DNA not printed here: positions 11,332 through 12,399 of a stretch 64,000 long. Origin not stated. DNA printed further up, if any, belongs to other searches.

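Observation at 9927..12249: DUF364 (putative metal-chelation domain), PaaI thioesterase, GNAT and an orphan MobB chained downstream of the giant ATPase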

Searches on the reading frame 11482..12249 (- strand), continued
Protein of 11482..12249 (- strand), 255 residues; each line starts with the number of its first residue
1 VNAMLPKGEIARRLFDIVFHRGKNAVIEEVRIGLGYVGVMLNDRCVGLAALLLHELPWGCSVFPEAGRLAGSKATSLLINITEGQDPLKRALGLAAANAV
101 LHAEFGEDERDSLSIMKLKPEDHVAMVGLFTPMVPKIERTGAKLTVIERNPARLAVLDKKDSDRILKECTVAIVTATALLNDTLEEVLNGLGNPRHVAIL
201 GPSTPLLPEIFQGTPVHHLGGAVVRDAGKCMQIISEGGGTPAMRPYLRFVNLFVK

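Call 58: search_protein_families(library=padloc, proteins=[window:11482-12249:-], max_evalue=0.001)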
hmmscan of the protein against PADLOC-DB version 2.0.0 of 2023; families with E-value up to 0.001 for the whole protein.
window:11482-12249:- (255 aa): 0 families

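Call 60: predict_structure(alignment_id=A1)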
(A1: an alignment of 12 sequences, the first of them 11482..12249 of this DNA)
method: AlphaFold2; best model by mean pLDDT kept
length: 255 residues; sequences in the alignment: 12
mean_pLDDT: 38.0   pTM: 0.31
mean pLDDT of the five models: 38.0, 35.7, 33.7, 31.1, 30.2
residues with pLDDT >= 90: 0; 70-90: 0; 50-70: 27; < 50: 228
segments of 3 or more residues with pLDDT < 50: 1-83, 87-89, 94-118, 122-133, 140-142, 146-156, 170-255
pLDDT, mean of each block of 10 residues (from residue 1): 31 36 36 36 36 28 33 42 48 46 35 41 48 50 48 51 55 44 35 29 26 26 32 35 30 25
secondary structure, 60 per line:
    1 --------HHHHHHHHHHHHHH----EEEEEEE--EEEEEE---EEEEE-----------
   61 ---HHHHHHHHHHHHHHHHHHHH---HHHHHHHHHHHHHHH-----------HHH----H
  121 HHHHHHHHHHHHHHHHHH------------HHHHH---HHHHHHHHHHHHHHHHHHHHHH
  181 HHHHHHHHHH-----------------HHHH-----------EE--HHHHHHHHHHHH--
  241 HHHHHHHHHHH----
elements in order: H9-22 E27-33 E36-41 E45-49 H64-83 H87-101 H120-138 H151-155 H159-190 H208-211 H227-238 H241-251
